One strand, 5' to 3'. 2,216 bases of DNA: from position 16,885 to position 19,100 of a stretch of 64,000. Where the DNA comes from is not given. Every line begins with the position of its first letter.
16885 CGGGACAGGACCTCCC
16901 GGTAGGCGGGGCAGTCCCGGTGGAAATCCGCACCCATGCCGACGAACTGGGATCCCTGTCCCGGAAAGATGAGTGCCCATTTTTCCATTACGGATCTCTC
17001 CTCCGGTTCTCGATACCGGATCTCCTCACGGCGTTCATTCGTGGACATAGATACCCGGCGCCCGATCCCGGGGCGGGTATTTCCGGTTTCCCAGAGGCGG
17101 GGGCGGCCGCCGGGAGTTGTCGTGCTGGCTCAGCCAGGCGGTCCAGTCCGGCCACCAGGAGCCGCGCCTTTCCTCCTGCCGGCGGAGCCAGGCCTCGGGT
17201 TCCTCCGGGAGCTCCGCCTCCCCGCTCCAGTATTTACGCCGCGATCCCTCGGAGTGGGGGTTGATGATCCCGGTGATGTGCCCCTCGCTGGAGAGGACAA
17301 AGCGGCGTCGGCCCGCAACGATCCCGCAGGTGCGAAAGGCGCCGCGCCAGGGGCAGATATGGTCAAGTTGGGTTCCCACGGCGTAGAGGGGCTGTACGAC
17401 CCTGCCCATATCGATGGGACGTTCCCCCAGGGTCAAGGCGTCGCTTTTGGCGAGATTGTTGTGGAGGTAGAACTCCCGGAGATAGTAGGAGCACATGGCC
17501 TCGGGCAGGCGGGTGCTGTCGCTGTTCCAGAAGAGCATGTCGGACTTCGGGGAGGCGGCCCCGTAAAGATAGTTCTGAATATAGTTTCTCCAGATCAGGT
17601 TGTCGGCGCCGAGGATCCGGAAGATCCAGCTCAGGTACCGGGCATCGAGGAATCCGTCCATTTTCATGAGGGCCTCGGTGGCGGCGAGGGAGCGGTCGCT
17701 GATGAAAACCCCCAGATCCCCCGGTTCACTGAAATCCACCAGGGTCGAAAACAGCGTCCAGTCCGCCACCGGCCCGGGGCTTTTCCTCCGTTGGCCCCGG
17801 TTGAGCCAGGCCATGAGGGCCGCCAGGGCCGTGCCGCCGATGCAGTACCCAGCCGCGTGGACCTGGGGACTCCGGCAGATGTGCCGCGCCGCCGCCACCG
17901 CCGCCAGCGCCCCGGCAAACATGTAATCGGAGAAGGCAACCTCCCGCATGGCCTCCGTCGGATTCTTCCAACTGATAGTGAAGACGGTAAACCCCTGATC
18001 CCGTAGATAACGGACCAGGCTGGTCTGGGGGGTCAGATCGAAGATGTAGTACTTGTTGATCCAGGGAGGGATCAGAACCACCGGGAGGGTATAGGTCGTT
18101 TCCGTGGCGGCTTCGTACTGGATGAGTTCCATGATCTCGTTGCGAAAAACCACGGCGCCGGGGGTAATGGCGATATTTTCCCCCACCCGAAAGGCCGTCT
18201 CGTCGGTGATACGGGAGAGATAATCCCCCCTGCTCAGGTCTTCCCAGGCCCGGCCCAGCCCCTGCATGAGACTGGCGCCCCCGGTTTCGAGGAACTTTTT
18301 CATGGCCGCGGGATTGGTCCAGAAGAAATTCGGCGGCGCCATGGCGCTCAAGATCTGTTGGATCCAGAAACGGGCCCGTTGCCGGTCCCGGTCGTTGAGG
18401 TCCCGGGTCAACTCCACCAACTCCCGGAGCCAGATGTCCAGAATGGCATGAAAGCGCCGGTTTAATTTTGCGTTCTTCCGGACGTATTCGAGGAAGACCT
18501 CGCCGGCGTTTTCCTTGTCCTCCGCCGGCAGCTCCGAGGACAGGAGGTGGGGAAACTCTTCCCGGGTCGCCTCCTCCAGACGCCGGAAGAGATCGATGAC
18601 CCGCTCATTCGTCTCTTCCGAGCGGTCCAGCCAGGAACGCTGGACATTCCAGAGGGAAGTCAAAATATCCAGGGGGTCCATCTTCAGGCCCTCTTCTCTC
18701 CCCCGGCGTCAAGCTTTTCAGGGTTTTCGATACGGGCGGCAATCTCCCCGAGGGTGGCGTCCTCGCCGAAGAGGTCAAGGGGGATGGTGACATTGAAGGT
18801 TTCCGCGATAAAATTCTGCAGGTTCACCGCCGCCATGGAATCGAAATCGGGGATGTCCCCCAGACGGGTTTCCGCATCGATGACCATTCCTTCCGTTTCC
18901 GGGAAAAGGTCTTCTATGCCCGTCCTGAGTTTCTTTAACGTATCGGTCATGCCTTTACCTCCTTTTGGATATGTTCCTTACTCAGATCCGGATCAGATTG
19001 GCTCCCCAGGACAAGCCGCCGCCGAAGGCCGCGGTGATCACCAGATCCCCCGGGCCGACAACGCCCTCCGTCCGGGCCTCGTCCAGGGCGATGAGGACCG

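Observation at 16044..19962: PHA-synthase homolog embedded in a private FabH-ACP-FabD module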

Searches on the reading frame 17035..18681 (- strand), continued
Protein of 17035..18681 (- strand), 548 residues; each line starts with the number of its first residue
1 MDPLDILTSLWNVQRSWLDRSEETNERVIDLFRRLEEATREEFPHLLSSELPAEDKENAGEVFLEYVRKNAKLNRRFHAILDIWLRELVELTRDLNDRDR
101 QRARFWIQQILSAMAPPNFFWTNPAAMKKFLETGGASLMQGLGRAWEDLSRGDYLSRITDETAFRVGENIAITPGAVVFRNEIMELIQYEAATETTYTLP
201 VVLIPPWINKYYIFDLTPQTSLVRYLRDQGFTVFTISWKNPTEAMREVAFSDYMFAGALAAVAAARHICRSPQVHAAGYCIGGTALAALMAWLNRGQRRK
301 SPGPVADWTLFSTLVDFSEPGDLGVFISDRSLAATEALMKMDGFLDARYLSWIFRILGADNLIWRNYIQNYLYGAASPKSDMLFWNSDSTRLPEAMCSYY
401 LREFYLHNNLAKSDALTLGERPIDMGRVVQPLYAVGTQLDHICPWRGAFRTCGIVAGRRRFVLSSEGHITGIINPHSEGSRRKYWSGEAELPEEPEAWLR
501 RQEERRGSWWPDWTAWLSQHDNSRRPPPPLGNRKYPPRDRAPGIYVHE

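Call 43: search_protein_families(library=pfam, proteins=[L041:4991-5830:+, L041:4171-4932:-, L041:7744-9057:-, L050:5033-5761:+, L050:7666-8631:+, L050:8677-10098:+, L031:4204-5676:+, L031:1745-4168:+, L037:4839-5582:+, L037:7475-8851:+])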
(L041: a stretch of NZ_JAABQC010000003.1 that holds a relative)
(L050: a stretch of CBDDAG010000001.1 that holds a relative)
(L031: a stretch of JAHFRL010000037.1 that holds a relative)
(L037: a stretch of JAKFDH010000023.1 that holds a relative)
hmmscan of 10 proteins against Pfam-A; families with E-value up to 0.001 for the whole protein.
L041:4991-5830:+ (279 aa): 2 families
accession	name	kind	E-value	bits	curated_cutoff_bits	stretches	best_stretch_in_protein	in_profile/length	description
PF00149.33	Metallophos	-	1.7e-07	32.3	21.5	1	1-234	1-190/191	Calcineurin-like phosphoesterase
PF12850.12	Metallophos_2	-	0.0001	22.8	27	0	1-44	1-46/154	Calcineurin-like phosphoesterase superfamily domain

L041:4171-4932:- (253 aa): 0 families

L041:7744-9057:- (437 aa): 12 families
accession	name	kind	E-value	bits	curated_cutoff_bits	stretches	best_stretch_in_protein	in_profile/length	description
PF01266.30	DAO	-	7.9e-82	276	27.9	1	2-401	1-353/353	FAD dependent oxidoreductase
PF07992.20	Pyr_redox_2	-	2.4e-10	40.8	26.1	1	2-35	144-177/291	Pyridine nucleotide-disulphide oxidoreductase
PF00070.33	Pyr_redox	-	2.4e-09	38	22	1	2-33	1-32/82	Pyridine nucleotide-disulphide oxidoreductase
PF13450.12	NAD_binding_8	-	1e-06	29.4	21.9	1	5-37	1-33/68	NAD(P)-binding Rossmann-like domain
PF01494.25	FAD_binding_3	-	2.9e-06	27.2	22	0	2-34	3-35/349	FAD binding domain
PF00890.30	FAD_binding_2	-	6.9e-06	25.9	20.4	1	3-267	2-212/414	FAD binding domain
PF01593.30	Amino_oxidase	-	1.8e-05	24.7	19.8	0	202-269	198-268/443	Flavin containing amine oxidoreductase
PF02737.24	3HCDH_N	-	4.9e-05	23.8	22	1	2-36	1-35/180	3-hydroxyacyl-CoA dehydrogenase, NAD binding domain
PF03486.20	HI0933_like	-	6.3e-05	23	50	0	2-34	2-34/244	HI0933-like protein Rossmann domain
PF01262.27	AlaDh_PNT_C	-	7e-05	22.8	23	1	2-36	30-64/214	Alanine dehydrogenase/PNT, C-terminal domain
PF02558.23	ApbA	-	0.00014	21.9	22.2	1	3-33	1-31/150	Ketopantoate reductase PanE/ApbA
PF01134.28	GIDA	-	0.00092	18.8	22.1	0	2-41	1-40/391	Glucose inhibited division protein A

L050:5033-5761:+ (242 aa): 1 family
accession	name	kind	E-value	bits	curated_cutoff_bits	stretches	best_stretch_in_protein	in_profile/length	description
PF09997.14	DUF2238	-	3.2e-52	176.6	26.4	1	42-189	2-140/140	Predicted membrane protein (DUF2238)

L050:7666-8631:+ (321 aa): 0 families

L050:8677-10098:+ (473 aa): 3 families
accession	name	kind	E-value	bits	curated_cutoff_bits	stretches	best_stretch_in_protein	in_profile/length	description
PF13091.12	PLDc_2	-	4e-46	156.6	27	2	313-439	1-130/132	PLD-like domain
PF00614.28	PLDc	-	5.8e-12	45.5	21.9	1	390-413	5-28/28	Phospholipase D Active site motif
PF13396.11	PLDc_N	-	3.4e-09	37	23.3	1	18-59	1-41/42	Phospholipase_D-nuclease N-terminal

L031:4204-5676:+ (490 aa): 1 family
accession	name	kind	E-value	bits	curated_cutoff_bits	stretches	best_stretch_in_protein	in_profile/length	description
PF02386.22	TrkH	-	6.1e-70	236.5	27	1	49-484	9-491/502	Cation transport protein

L031:1745-4168:+ (807 aa): 15 families
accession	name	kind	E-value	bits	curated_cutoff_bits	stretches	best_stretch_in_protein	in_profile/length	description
PF02254.24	TrkA_N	-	2e-51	173.6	23.8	2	335-437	1-102/116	TrkA-N domain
PF02080.26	TrkA_C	-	5.7e-21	74.6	27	1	494-555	9-69/71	TrkA-C domain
PF13241.12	NAD_binding_7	-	7.6e-11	43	22.1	1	331-419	6-83/104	Putative NAD(P)-binding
PF03435.24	Sacchrp_dh_NADP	-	1.8e-08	35.3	25.1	1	335-375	1-43/129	Saccharopine dehydrogenase NADP binding domain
PF03807.23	F420_oxidored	-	4.7e-08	34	21.6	1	334-402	1-64/94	NADP oxidoreductase coenzyme F420-dependent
PF01488.26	Shikimate_DH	-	1.4e-07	32.1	24.3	1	329-411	9-89/138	Shikimate / quinate 5-dehydrogenase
PF13460.12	NAD_binding_10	-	1e-06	29.2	27.2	0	340-410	3-73/184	NAD(P)H-binding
PF02558.23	ApbA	-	3.5e-06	27.1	22.2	0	335-407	1-76/150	Ketopantoate reductase PanE/ApbA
PF02826.25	2-Hacid_dh_C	-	2e-05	24.5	25.1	0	324-381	28-89/178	D-isomer specific 2-hydroxyacid dehydrogenase, NAD binding domain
PF02737.24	3HCDH_N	-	2.5e-05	24.7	22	0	335-377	2-44/180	3-hydroxyacyl-CoA dehydrogenase, NAD binding domain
PF01210.29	NAD_Gly3P_dh_N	-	2.9e-05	24.5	23.1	0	334-421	1-93/158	NAD-dependent glycerol-3-phosphate dehydrogenase N-terminus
PF01262.27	AlaDh_PNT_C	-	6.9e-05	22.8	23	1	332-400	28-95/214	Alanine dehydrogenase/PNT, C-terminal domain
PF02597.26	ThiS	-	8.5e-05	23.5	22.5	0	727-786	12-70/76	ThiS family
PF07992.20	Pyr_redox_2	-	0.00037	20.5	26.1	0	554-596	134-176/291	Pyridine nucleotide-disulphide oxidoreductase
PF01370.27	Epimerase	-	0.00039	20.3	20.9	0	335-402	1-69/240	NAD dependent epimerase/dehydratase family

L037:4839-5582:+ (247 aa): 4 families
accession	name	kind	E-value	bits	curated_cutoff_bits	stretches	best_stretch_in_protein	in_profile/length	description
PF13561.12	adh_short_C2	-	3.4e-55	187.6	27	1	15-245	8-236/236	Enoyl-(Acyl carrier protein) reductase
PF00106.31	adh_short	-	8.1e-54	182.5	26.6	1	5-195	2-191/195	short chain dehydrogenase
PF08659.16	KR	-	3e-18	66.8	22.6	1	5-167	2-163/180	KR domain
PF23441.1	SDR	-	2.1e-05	24.5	27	1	154-245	164-256/258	SDR-like rossmann domain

L037:7475-8851:+ (458 aa): 1 family
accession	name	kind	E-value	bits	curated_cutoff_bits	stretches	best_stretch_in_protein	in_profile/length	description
PF09937.14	DUF2169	-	6.2e-50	170.7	25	1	25-422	6-294/294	Uncharacterized protein conserved in bacteria (DUF2169)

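Call 81: search_protein_families(library=ncbifam, max_evalue=1, proteins=[L099:10172-10966:+, L012:7705-8448:+, L024:4075-4581:+])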
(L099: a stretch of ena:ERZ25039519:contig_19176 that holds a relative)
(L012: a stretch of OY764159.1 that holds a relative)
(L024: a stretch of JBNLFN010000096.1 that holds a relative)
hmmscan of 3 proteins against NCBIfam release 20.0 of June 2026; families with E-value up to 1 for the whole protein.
L099:10172-10966:+ (264 aa): 220 families (the best 25 are shown)
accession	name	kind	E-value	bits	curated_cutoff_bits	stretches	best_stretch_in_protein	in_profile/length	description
NF006072.0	PRK08217.1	subfamily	2.7e-65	220.7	298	1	2-260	1-253/253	3-ketoacyl-(acyl-carrier-protein) reductase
NF004198.0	PRK05653.1-3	equivalog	2e-48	165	296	1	5-258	6-246/248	3-oxoacyl-ACP reductase FabG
TIGR01830.1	3oxo_ACP_reduc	equivalog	3.3e-45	154.7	297.75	1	9-258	1-238/239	3-oxoacyl-[acyl-carrier-protein] reductase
NF009466.0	PRK12826.1-2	subfamily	2.3e-43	148.4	222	1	6-257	3-243/248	3-oxoacyl-ACP reductase FabG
TIGR01829.1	AcAcCoA_reduct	subfamily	8.6e-40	136.9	302.1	1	8-258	2-240/242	acetoacetyl-CoA reductase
NF005559.1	PRK07231.1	subfamily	4.4e-39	134.5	215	1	4-246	2-233/249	glucose 1-dehydrogenase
NF009464.0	PRK12824.1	subfamily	1.4e-37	129.7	269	1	7-258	3-242/245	3-oxoacyl-ACP reductase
NF005067.0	PRK06484.1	equivalog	6.6e-36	123.9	713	1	6-257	9-250/524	short chain dehydrogenase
NF004197.0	PRK05653.1-1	equivalog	4.3e-35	121.5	332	1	4-258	5-246/249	3-oxoacyl-ACP reductase FabG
NF004199.0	PRK05653.1-4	equivalog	1.5e-34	119.7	301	1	3-259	2-246/247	3-oxoacyl-ACP reductase FabG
NF053701.1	CsHdxCHCADhChcB2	equivalog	5.9e-34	117.7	350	1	5-256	2-240/245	cis-4-hydroxycyclohexanecarboxylate dehydrogenase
NF005309.0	PRK06841.1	subfamily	1.2e-32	113.5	286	1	2-256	11-250/255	GolD/DthD family dehydrogenase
NF006070.0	PRK08213.1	subfamily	6.3e-32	111.1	279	1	3-257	9-255/259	gluconate 5-dehydrogenase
NF040605.2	mycolic_FabG1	exception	1.3e-30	106.9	420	1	10-261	5-232/233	3-oxoacyl-ACP reductase FabG1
NF004818.0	PRK06172.1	equivalog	1.9e-30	106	336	1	3-239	4-229/253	SDR family oxidoreductase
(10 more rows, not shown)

L012:7705-8448:+ (247 aa): 230 families (the best 25 are shown)
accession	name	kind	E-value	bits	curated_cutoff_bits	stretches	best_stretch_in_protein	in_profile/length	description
NF006072.0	PRK08217.1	subfamily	1.7e-92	309.8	298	1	1-247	1-253/253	3-ketoacyl-(acyl-carrier-protein) reductase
NF004198.0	PRK05653.1-3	equivalog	4.9e-66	222.7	296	1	4-246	6-247/248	3-oxoacyl-ACP reductase FabG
TIGR01830.1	3oxo_ACP_reduc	equivalog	2e-60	204.5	297.75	1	9-244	2-237/239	3-oxoacyl-[acyl-carrier-protein] reductase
NF004197.0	PRK05653.1-1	equivalog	3.3e-49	167.8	332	1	3-244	5-245/249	3-oxoacyl-ACP reductase FabG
NF009466.0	PRK12826.1-2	subfamily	1.7e-48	165.3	222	1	6-245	4-244/248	3-oxoacyl-ACP reductase FabG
TIGR01829.1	AcAcCoA_reduct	subfamily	2.4e-48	164.9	302.1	1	9-245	4-240/242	acetoacetyl-CoA reductase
NF009464.0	PRK12824.1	subfamily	2.9e-48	164.7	269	1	7-245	4-242/245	3-oxoacyl-ACP reductase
NF004199.0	PRK05653.1-4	equivalog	1.9e-46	158.6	301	1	1-244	1-244/247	3-oxoacyl-ACP reductase FabG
NF005067.0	PRK06484.1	equivalog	2.3e-45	155.1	713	1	7-245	275-511/524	short chain dehydrogenase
NF005559.1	PRK07231.1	subfamily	3.7e-45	154.4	215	1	3-245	2-247/249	glucose 1-dehydrogenase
NF042966.1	AcAcCoAred_PhaB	equivalog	2.3e-44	151.8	436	1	4-246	7-239/240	acetoacetyl-CoA reductase PhaB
NF053701.1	CsHdxCHCADhChcB2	equivalog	7.3e-43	146.8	350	1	4-245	2-242/245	cis-4-hydroxycyclohexanecarboxylate dehydrogenase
NF052558.1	MBtsdlDhBudC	equivalog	9.9e-43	146.5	270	1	4-245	2-241/250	meso-2,3-butanediol dehydrogenase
NF006070.0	PRK08213.1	subfamily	3.3e-42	144.8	279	1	2-246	9-257/259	gluconate 5-dehydrogenase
NF040605.2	mycolic_FabG1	exception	3.3e-41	141.6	420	1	7-245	3-229/233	3-oxoacyl-ACP reductase FabG1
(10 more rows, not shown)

L024:4075-4581:+ (168 aa): 2 families
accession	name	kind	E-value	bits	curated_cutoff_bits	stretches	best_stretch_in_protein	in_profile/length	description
NF008243.0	PRK11019.1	equivalog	0.0021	18.4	96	1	115-146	36-66/88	DksA/TraR family C4-type zinc finger protein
NF041912.1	HVO_0758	equivalog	0.13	12.2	70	1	116-149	21-54/55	HVO_0758 family zinc finger protein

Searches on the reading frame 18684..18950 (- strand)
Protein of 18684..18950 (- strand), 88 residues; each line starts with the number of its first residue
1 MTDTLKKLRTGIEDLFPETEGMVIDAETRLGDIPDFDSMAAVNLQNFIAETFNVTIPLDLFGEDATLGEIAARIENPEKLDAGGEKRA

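Call 3: search_protein_families(library=pfam, proteins=[window:18684-18950:-])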
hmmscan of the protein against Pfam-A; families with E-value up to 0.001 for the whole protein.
window:18684-18950:- (88 aa): 1 family
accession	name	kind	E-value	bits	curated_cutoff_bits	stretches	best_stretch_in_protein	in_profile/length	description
PF00550.31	PP-binding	-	1.5e-05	25.5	20.8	1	25-74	19-67/67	Phosphopantetheine attachment site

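Call 5: search_protein_families(library=ncbifam, proteins=[window:18684-18950:-], max_evalue=0.001)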
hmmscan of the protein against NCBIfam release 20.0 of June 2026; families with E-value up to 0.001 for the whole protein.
window:18684-18950:- (88 aa): 0 families

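Call 48: search_solved_structures(query=window:18684-18950:-, max_evalue=10, show_alignments=2)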
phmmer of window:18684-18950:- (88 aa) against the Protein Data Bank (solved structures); distinct sequences matched with E-value up to 10: 6.
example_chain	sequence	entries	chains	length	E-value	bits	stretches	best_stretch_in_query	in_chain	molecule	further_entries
2lki_A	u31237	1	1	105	0.0072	20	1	25-76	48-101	Putative uncharacterized protein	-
8all_A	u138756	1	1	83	0.17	15.6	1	13-74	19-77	Hybrid non ribosomal peptide synthetase-polyketide synthase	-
5msp_A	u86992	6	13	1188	0.29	14.9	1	23-77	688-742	Thioester reductase domain-containing protein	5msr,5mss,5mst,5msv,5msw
9l1v_A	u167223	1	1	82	0.41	14.4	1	4-75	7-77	Acyl carrier protein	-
1klp_A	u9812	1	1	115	1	13.2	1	5-79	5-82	MEROMYCOLATE EXTENSION ACYL CARRIER PROTEIN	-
8oii_A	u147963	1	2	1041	1.8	12.4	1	27-75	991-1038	RhiE protein,Polyketide synthase domain protein RhiE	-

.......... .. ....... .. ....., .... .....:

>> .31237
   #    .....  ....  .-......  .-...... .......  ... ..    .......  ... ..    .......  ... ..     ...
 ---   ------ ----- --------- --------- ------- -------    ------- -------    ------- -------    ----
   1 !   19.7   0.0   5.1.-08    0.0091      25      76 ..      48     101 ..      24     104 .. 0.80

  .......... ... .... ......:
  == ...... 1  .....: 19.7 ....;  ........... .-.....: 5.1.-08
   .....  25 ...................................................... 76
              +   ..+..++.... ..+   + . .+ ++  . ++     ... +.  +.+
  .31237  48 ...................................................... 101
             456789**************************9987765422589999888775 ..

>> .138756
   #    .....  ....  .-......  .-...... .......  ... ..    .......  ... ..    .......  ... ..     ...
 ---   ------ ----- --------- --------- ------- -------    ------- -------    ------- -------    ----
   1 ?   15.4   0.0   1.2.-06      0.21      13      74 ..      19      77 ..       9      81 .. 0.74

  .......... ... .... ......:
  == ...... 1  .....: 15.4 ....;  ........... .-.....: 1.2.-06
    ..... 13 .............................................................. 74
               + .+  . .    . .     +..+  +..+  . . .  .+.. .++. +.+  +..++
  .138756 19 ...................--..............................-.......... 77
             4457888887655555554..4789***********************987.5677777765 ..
